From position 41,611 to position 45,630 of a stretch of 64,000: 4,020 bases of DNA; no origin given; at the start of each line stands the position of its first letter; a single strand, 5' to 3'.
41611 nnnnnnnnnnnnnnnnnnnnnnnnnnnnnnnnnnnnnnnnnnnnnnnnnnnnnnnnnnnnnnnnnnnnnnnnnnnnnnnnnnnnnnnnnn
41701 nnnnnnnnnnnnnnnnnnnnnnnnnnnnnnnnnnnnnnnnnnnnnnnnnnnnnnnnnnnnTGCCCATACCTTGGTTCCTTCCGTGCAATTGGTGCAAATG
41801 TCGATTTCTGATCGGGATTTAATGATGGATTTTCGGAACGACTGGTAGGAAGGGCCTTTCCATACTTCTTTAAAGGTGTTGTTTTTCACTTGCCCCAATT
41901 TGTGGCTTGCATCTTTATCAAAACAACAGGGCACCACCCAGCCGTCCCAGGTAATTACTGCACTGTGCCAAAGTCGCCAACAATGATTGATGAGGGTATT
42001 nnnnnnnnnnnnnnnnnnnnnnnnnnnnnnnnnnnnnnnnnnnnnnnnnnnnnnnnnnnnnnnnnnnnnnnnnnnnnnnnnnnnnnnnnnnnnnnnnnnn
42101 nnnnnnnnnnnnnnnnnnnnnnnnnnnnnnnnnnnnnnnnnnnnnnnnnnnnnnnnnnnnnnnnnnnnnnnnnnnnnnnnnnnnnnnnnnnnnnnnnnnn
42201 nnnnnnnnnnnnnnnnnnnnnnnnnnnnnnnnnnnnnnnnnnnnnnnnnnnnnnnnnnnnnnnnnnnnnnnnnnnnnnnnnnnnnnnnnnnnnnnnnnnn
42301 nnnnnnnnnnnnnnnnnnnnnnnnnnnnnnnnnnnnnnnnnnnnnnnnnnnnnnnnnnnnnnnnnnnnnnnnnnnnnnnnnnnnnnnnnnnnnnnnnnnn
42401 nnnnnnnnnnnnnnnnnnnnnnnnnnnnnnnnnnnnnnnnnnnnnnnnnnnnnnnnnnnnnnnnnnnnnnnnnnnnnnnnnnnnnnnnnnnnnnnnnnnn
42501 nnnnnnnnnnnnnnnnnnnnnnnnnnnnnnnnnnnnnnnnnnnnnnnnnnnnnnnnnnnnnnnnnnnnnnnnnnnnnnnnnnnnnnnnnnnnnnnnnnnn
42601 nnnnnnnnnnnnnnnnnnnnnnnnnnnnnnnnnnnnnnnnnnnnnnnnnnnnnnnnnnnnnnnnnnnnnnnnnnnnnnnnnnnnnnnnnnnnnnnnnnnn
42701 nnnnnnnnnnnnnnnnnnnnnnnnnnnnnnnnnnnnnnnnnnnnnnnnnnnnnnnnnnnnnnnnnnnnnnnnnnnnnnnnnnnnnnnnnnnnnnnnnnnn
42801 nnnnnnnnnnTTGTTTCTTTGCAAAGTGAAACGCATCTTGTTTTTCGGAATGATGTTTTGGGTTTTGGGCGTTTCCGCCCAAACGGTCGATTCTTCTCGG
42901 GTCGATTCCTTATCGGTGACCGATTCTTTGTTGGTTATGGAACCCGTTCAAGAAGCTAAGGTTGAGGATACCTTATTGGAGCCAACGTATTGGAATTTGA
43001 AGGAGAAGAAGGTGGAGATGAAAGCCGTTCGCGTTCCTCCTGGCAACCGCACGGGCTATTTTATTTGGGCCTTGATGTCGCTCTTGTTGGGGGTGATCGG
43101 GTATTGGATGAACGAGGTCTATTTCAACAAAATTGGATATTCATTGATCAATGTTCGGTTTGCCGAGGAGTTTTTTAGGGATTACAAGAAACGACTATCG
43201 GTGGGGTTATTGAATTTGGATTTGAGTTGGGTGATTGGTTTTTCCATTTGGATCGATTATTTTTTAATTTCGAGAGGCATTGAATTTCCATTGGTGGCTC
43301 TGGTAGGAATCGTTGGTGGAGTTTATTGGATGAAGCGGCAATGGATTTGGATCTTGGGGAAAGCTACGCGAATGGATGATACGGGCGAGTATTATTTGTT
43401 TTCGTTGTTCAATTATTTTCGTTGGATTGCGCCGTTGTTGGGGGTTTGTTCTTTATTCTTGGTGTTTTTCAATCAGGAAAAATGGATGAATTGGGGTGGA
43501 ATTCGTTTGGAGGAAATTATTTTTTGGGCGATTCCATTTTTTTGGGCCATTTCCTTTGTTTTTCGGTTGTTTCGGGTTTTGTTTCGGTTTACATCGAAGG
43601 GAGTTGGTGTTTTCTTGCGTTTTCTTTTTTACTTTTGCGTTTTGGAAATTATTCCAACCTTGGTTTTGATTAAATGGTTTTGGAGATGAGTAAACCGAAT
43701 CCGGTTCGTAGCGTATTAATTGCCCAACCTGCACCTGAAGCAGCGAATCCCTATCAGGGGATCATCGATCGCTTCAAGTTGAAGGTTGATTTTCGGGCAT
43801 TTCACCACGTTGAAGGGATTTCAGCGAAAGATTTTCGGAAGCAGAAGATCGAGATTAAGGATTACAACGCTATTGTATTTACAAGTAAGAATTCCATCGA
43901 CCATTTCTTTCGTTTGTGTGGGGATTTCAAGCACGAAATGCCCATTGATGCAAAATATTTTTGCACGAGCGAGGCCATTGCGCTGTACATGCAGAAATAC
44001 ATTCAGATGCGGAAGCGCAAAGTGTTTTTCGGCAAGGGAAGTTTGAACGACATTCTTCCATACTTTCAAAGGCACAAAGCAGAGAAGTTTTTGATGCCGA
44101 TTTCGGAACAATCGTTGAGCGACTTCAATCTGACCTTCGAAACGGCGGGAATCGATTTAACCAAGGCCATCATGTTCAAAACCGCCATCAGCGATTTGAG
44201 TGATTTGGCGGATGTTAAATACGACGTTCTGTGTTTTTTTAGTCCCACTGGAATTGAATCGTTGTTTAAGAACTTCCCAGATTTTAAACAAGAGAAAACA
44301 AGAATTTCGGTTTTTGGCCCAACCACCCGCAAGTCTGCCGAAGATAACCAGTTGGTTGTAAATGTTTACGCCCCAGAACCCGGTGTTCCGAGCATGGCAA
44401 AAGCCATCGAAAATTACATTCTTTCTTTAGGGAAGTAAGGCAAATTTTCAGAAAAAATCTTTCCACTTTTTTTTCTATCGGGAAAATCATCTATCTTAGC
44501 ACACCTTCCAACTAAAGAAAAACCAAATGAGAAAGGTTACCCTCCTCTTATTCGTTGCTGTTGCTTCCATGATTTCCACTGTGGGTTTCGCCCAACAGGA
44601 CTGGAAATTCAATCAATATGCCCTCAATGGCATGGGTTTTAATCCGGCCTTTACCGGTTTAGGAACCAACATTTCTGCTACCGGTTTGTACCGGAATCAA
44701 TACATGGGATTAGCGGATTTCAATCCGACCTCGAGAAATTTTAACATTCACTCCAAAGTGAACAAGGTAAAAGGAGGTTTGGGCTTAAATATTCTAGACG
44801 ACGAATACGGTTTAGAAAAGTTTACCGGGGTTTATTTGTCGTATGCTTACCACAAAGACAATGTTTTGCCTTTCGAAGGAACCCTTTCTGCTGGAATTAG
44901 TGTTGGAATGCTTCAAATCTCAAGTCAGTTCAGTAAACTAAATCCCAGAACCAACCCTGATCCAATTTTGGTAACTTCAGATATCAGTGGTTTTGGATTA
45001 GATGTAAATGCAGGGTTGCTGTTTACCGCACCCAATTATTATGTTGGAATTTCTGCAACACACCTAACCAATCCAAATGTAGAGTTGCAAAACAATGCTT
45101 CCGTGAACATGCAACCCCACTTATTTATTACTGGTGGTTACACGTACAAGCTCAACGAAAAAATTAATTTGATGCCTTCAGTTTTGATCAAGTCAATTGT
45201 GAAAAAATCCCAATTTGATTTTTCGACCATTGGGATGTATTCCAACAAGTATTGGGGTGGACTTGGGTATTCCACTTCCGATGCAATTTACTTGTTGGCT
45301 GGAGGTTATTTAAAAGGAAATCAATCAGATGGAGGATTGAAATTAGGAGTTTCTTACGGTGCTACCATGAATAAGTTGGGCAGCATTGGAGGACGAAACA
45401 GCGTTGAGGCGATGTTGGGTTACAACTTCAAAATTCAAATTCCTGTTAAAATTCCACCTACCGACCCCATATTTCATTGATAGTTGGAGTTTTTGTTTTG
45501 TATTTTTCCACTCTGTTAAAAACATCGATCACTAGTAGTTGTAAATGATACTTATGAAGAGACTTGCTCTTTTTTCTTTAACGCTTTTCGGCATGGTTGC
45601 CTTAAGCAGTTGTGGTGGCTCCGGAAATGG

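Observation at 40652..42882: Overlapping gene pair: radical SAM/SPASM enzyme plus Omp85-like outer-membrane beta-barrel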

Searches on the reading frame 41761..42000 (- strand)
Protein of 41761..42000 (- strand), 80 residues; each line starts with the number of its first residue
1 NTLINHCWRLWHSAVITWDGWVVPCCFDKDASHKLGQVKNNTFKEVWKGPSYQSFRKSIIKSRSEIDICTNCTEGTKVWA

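Call 62: search_protein_families(library=ncbifam, proteins=[window:41761-42000:-], max_evalue=0.1)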
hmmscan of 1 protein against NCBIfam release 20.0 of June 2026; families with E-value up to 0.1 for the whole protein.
seq(80 aa): 13 families
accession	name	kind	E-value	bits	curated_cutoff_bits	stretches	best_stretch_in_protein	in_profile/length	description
NF033640.1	N_Twi_rSAM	subfamily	8.8e-10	38.2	170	1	6-74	4-71/398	twitch domain-containing radical SAM protein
TIGR04321.1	spiroSPASM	subfamily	1.7e-07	30.3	250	1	5-74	438-504/510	spiro-SPASM protein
TIGR04317.1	W_rSAM_matur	equivalog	2e-06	27.1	380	1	13-73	243-314/349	tungsten cofactor oxidoreductase radical SAM maturase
TIGR04311.1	rSAM_Geo_metal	subfamily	2.5e-06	26.8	400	1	5-73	326-387/423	radical SAM/SPASM family putative metalloenzyme maturase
TIGR04085.1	rSAM_more_4Fe4S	domain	8.3e-06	26.1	27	1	12-73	5-65/93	SPASM domain-containing protein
NF010321.0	PRK13758.1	equivalog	9.6e-05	21.7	441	1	15-70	266-321/370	anaerobic sulfatase-maturase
TIGR04250.1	SCM_rSAM_ScmE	equivalog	0.00061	18.8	400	1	5-73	251-318/358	SynChlorMet cassette radical SAM/SPASM protein ScmE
TIGR03942.1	sulfatase_rSAM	equivalog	0.0012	18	349.45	1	13-73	257-315/363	anaerobic sulfatase maturase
NF010308.0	PRK13745.1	equivalog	0.0047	15.9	484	1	11-73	283-343/412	anaerobic sulfatase-maturation protein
TIGR04054.1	rSAM_NirJ1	equivalog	0.01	14.5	650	1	15-61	297-346/387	putative heme d1 biosynthesis radical SAM protein NirJ1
TIGR04546.1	rSAM_ahbC_deAc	equivalog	0.011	14.6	650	1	14-72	299-355/390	12,18-didecarboxysiroheme deacetylase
NF045574.1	sacti_mat_StsB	exception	0.026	13.4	625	1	20-72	333-385/466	StsB family radical SAM/SPASM domain sactipeptide maturase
TIGR04304.1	GeoRSP_SPASM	equivalog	0.044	12.9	300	1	15-73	213-268/293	GeoRSP system SPASM domain protein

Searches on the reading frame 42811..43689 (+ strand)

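Call 3: search_protein_families(library=pfam, proteins=[window:42811-43689:+], max_evalue=0.01)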
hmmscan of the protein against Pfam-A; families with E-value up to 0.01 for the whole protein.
window:42811-43689:+ (292 aa): 1 family
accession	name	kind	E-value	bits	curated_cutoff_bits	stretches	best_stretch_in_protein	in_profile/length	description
PF14093.11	DUF4271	-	2.9e-11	44.1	29.7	1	85-289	3-205/206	Domain of unknown function (DUF4271)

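Call 4: search_protein_families(library=ncbifam, proteins=[window:42811-43689:+], max_evalue=0.01)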
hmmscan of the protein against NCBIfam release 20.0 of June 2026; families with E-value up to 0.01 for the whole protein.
window:42811-43689:+ (292 aa): 0 families

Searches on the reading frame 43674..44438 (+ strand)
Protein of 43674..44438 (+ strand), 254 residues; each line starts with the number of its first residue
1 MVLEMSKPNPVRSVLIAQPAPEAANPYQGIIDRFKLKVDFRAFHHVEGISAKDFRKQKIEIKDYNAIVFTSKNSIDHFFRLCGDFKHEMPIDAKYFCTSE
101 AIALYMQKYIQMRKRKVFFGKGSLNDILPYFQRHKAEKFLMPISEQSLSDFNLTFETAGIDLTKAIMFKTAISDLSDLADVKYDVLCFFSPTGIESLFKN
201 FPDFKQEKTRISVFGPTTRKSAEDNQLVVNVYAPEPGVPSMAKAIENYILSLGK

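Call 3: search_protein_families(library=pfam, proteins=[window:43674-44438:+], max_evalue=0.01)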
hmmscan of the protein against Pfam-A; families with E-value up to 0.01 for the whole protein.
window:43674-44438:+ (254 aa): 1 family
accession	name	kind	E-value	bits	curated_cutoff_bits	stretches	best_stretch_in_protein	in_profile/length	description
PF02602.20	HEM4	-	1.5e-24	86.8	27.5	1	56-242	32-230/231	Uroporphyrinogen-III synthase HemD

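Call 4: search_protein_families(library=ncbifam, proteins=[window:43674-44438:+], max_evalue=0.01)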
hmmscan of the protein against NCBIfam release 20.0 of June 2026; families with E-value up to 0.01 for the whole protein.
window:43674-44438:+ (254 aa): 5 families
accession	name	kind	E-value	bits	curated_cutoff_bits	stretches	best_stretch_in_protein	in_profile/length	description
NF004593.0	PRK05928.4-2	equivalog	1.7e-08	34.2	275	1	60-246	49-240/247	uroporphyrinogen-III synthase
NF004590.0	PRK05928.3-2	equivalog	2.7e-07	30.4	330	1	54-220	24-182/209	uroporphyrinogen-III synthase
NF004592.0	PRK05928.4-1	equivalog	7.5e-05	22.4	332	1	55-244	39-231/237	uroporphyrinogen-III synthase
NF004583.0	PRK05928.1-5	equivalog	0.00038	20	432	1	45-224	39-225/250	uroporphyrinogen-III synthase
NF004589.0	PRK05928.3-1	equivalog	0.0088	15.8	408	0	59-220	30-194/226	uroporphyrinogen-III synthase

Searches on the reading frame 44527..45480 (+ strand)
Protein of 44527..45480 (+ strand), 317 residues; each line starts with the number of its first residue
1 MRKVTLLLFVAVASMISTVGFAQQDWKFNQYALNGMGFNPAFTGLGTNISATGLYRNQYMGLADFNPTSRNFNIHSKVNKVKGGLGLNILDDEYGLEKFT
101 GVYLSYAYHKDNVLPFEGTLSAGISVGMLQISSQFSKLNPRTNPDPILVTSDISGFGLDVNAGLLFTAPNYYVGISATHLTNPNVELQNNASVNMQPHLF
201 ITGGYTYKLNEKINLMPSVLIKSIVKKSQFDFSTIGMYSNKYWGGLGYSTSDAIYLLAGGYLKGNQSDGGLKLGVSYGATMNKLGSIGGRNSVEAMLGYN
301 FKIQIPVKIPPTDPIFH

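Call 3: search_protein_families(library=pfam, proteins=[window:44527-45480:+], max_evalue=0.01)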
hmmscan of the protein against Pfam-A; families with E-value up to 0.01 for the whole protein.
window:44527-45480:+ (317 aa): 2 families
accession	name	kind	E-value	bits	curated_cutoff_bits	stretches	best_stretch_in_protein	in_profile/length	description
PF11751.14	PorP_SprF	-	3.2e-54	184.8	22.3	1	21-299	2-273/273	Type IX secretion system membrane protein PorP/SprF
PF13729.12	TraF_2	-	0.0029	17.3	25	1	119-213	155-246/264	F plasmid transfer operon, TraF, protein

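Call 4: search_protein_families(library=ncbifam, proteins=[window:44527-45480:+], max_evalue=0.01)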
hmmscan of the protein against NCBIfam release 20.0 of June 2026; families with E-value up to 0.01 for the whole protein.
window:44527-45480:+ (317 aa): 1 family
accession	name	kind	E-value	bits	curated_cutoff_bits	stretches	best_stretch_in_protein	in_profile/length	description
TIGR03519.1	T9SS_PorP_fam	subfamily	2.5e-61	207.7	90.55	1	1-301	1-292/292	PorP/SprF family type IX secretion system membrane protein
